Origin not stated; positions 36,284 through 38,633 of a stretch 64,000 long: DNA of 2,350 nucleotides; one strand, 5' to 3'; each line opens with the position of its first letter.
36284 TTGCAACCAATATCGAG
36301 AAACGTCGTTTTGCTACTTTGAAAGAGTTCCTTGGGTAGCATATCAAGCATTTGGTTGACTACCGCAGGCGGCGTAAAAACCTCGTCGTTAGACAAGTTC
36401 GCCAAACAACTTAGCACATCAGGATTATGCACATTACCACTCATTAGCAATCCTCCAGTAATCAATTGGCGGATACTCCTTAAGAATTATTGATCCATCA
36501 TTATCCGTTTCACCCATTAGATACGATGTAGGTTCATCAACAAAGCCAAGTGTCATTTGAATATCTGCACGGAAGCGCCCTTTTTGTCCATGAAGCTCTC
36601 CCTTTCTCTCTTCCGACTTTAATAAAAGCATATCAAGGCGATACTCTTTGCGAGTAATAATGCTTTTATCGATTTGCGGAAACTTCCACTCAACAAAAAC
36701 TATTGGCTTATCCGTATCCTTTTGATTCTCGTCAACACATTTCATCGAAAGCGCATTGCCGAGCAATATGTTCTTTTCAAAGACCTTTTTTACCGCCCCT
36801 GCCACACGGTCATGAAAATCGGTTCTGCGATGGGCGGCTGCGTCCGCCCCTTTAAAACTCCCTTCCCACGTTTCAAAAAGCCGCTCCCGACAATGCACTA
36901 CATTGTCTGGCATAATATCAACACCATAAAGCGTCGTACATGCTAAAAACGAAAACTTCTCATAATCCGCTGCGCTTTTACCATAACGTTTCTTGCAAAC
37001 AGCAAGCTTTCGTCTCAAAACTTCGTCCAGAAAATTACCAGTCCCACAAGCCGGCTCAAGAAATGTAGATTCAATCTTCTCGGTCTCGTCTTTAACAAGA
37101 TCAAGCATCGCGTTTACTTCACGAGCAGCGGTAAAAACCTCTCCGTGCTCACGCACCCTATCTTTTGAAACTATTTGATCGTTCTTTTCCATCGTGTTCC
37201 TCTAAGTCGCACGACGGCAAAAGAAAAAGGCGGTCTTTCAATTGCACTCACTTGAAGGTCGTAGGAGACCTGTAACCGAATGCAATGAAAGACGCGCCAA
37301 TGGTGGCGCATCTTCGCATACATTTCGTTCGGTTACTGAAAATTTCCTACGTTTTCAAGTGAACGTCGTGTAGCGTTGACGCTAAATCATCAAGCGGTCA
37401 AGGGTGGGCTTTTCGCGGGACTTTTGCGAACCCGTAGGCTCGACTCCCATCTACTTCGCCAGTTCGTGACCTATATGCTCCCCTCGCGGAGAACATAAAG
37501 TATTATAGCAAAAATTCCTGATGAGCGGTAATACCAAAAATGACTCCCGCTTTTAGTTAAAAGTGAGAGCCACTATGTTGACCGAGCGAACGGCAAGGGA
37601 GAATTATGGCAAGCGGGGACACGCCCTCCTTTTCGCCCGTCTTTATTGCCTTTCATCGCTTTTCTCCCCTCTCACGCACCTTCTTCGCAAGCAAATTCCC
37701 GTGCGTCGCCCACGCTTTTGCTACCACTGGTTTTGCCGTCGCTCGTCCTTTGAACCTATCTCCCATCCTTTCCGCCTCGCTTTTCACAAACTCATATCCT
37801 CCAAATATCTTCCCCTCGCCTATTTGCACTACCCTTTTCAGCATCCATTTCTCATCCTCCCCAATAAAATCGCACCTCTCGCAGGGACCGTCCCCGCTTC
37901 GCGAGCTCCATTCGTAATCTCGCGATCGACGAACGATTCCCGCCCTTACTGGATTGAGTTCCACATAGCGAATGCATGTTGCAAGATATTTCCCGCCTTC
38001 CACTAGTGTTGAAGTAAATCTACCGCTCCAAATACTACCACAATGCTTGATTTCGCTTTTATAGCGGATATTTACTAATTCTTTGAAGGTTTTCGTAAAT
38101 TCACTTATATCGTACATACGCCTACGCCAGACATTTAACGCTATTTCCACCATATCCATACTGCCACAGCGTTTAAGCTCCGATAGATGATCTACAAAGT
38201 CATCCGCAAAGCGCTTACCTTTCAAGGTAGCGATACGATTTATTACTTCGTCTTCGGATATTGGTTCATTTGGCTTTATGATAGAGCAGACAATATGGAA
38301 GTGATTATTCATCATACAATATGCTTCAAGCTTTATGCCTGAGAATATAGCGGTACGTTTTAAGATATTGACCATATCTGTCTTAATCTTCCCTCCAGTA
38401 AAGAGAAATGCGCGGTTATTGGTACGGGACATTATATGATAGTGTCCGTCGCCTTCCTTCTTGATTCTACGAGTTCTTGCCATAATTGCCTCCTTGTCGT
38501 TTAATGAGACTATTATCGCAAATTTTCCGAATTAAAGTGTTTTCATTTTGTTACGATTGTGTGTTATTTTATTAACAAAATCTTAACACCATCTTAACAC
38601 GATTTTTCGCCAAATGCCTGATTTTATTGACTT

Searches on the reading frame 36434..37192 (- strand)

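Call 14: search_protein_families(library=pfam, proteins=[window:36434-37192:-], max_evalue=0.001)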
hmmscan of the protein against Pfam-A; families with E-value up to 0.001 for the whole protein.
window:36434-37192:- (252 aa): 0 families

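Call 98: search_protein_families(library=padloc, proteins=[window:36434-37192:-], max_evalue=0.00001)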
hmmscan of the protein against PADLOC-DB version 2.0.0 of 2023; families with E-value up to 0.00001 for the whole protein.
window:36434-37192:- (252 aa): 1 family
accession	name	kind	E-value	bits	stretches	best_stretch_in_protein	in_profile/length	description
PDLC03313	MTase_II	-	3.3e-09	33.8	1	4-110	10-114/563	Type II methyltransferase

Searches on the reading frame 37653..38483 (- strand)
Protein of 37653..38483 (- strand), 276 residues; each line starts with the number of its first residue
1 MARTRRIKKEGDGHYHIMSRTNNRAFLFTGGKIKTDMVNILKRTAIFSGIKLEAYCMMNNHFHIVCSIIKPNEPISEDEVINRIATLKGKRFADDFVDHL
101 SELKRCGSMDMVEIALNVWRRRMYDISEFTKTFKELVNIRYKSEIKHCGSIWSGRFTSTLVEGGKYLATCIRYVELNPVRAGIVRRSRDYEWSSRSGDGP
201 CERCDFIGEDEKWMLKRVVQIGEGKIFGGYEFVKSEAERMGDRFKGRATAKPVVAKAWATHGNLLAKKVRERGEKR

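Call 14: search_protein_families(library=pfam, proteins=[window:37653-38483:-], max_evalue=0.001)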
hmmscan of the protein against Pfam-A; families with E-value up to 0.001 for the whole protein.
window:37653-38483:- (276 aa): 1 family
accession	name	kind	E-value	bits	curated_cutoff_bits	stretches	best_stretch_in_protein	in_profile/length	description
PF01797.21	Y1_Tnp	-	1e-10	42.2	23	1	14-101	6-89/121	Transposase IS200 like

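Call 98: search_protein_families(library=padloc, proteins=[window:37653-38483:-], max_evalue=0.00001)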
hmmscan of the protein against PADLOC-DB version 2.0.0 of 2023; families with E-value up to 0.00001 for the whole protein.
window:37653-38483:- (276 aa): 0 families
